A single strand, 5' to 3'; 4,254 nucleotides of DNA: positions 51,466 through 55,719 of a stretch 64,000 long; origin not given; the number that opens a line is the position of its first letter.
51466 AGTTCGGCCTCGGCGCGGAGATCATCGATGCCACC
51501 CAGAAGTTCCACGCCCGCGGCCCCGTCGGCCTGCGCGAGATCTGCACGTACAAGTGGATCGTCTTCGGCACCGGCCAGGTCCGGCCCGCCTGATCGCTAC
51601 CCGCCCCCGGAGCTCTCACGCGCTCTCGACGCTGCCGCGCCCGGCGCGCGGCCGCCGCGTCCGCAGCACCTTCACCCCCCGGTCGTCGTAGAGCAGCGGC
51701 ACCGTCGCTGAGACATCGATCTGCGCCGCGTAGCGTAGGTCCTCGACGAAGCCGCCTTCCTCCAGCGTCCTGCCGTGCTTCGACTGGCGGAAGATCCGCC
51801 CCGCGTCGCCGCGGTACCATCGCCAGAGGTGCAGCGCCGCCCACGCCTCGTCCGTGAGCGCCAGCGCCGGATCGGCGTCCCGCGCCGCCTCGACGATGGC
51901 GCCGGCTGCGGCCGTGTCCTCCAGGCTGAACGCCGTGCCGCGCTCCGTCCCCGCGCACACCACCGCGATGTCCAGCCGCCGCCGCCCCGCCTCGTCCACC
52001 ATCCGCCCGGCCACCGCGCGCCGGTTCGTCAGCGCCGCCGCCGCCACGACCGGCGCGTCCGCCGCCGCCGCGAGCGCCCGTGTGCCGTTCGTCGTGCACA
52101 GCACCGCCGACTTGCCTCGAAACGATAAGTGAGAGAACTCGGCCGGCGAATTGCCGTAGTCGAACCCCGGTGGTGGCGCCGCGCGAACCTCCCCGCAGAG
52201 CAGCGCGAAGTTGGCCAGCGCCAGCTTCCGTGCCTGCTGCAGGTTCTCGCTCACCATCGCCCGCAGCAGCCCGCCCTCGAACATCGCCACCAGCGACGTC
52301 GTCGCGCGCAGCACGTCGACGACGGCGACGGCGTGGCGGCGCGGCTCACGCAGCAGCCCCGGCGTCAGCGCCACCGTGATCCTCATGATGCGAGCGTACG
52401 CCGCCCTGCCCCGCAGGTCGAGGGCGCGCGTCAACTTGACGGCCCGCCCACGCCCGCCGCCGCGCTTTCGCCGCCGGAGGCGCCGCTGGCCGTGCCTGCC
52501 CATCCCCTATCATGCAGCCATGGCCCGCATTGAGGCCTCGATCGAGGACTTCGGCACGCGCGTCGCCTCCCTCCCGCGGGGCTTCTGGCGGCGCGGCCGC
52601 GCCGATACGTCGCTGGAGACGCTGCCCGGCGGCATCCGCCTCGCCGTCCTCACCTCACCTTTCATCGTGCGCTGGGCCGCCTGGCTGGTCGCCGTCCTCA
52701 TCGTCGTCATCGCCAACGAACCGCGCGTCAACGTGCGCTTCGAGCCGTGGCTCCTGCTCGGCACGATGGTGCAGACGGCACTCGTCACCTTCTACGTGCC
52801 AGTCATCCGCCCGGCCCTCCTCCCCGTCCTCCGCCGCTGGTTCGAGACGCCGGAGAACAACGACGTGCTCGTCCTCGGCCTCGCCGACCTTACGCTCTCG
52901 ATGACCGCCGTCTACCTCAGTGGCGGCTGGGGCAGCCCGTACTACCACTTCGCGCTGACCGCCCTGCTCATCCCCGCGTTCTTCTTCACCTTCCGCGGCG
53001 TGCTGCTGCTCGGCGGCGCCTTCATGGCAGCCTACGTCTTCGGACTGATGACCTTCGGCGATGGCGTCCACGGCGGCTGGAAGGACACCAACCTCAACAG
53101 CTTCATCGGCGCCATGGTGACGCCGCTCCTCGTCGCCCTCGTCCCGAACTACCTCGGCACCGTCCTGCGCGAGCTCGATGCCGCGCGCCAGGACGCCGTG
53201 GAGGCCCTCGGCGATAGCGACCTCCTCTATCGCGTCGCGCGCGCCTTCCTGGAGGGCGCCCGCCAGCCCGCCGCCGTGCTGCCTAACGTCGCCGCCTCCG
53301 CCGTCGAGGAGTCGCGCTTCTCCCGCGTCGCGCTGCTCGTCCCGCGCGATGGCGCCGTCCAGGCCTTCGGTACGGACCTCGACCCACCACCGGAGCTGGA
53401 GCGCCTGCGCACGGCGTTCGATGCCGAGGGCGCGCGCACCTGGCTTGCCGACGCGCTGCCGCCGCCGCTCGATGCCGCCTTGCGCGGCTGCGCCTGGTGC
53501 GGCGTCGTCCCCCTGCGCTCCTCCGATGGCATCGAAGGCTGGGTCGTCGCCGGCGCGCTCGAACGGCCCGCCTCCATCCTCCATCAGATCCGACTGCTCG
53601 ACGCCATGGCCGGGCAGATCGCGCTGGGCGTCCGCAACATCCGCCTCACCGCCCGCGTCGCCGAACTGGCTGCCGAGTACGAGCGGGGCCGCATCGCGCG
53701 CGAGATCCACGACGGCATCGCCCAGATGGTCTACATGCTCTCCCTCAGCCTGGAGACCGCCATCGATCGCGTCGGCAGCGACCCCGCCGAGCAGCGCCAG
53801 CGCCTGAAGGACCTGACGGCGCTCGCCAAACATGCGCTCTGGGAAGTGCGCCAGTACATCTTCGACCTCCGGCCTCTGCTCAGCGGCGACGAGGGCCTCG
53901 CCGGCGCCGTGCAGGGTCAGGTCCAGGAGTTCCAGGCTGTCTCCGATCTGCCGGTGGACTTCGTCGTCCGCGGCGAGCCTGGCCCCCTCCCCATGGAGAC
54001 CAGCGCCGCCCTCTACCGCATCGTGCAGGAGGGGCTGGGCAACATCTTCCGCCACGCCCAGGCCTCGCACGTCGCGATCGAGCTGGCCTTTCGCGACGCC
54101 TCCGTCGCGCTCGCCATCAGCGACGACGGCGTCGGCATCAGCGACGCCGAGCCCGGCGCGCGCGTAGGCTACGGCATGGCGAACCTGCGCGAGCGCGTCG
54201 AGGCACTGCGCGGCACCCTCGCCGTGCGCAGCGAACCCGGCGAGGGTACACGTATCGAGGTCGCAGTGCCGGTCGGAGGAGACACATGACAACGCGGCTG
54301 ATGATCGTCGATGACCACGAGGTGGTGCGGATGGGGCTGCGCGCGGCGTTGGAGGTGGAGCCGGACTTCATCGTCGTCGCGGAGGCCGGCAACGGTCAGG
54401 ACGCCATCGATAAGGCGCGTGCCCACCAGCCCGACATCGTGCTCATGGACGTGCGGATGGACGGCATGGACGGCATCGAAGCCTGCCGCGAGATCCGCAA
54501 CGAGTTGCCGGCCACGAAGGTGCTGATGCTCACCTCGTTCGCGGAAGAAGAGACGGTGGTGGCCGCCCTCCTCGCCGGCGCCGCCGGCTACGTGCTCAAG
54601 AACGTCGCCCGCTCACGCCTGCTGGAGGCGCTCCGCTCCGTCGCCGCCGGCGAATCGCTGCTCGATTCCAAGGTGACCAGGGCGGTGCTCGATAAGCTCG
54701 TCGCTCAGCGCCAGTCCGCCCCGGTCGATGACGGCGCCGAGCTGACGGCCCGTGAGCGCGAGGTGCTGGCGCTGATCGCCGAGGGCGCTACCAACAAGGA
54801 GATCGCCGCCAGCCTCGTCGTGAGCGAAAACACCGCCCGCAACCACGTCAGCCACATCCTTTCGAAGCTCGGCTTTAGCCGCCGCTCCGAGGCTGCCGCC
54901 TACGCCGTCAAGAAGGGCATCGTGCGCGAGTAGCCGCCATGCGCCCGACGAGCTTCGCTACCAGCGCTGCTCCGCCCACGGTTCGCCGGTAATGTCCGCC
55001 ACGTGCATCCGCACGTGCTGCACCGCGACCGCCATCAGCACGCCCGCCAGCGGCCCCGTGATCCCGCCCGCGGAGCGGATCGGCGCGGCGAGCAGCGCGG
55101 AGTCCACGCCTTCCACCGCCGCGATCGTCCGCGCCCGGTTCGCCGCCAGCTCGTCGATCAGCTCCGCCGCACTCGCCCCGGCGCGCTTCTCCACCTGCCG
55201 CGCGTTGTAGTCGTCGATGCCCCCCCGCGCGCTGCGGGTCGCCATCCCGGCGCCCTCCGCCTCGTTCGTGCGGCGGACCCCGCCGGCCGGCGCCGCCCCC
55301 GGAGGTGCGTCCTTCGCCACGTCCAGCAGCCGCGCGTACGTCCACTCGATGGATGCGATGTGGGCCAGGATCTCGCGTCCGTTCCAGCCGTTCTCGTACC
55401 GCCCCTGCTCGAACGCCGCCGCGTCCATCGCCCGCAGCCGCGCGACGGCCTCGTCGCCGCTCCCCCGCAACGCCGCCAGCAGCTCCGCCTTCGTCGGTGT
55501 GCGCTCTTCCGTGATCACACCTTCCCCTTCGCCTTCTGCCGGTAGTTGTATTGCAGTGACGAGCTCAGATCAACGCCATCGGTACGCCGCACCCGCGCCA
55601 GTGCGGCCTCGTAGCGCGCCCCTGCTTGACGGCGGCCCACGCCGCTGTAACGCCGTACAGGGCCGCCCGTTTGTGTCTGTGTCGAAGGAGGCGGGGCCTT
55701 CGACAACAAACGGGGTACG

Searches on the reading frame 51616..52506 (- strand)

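Call 24: search_protein_families(library=pfam, proteins=[window:51616-52506:-], max_evalue=0.001)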
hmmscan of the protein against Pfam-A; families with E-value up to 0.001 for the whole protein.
window:51616-52506:- (296 aa): 1 family
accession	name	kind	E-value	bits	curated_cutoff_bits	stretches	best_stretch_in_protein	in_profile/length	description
PF04029.19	2-ph_phosp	-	1.3e-55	188.5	26.4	1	58-272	14-223/226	2-phosphosulpholactate phosphatase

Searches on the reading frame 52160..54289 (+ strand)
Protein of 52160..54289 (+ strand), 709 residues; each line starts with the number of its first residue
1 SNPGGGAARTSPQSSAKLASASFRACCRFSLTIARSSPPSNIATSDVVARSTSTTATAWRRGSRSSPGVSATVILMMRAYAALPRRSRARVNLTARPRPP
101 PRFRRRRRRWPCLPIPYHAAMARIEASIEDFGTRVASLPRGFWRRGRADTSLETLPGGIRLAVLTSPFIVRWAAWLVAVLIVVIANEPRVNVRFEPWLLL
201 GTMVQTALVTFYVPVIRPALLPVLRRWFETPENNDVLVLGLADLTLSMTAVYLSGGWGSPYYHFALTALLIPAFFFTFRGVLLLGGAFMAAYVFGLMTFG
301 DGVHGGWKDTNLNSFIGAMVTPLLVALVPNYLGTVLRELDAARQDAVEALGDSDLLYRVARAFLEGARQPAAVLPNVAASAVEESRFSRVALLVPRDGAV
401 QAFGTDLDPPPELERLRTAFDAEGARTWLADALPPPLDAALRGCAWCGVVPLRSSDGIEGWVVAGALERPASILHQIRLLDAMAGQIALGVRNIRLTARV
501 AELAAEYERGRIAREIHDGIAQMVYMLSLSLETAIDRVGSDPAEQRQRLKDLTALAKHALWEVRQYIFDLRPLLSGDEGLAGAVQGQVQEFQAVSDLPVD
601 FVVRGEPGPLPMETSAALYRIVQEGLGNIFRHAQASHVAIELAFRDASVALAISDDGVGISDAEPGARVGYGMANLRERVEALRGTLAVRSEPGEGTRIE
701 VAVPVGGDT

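Call 24: search_protein_families(library=pfam, proteins=[window:52160-54289:+], max_evalue=0.001)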
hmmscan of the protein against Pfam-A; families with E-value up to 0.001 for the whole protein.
window:52160-54289:+ (709 aa): 2 families
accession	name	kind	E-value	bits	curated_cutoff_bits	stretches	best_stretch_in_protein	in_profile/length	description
PF07730.19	HisKA_3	-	6.2e-16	59.1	24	1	508-572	1-65/68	Histidine kinase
PF02518.31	HATPase_c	-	2.9e-13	50.7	26.4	1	616-705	4-109/111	Histidine kinase-, DNA gyrase B-, and HSP90-like ATPase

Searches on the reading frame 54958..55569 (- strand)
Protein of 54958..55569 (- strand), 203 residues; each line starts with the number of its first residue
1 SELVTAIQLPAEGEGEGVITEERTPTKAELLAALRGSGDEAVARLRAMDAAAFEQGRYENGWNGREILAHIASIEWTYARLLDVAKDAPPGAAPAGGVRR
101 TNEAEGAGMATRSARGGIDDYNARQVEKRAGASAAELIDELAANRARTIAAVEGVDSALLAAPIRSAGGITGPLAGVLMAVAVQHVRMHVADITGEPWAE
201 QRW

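Call 24: search_protein_families(library=pfam, proteins=[window:54958-55569:-], max_evalue=0.001)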
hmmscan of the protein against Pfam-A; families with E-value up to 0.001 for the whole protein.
window:54958-55569:- (203 aa): 2 families
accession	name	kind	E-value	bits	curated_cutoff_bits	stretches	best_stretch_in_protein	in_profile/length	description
PF12867.12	DinB_2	-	2.3e-12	47.9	24.8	1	60-192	28-127/128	DinB superfamily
PF11716.13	MDMPI_N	-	1.4e-08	36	24.2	1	61-193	28-139/140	Mycothiol maleylpyruvate isomerase N-terminal domain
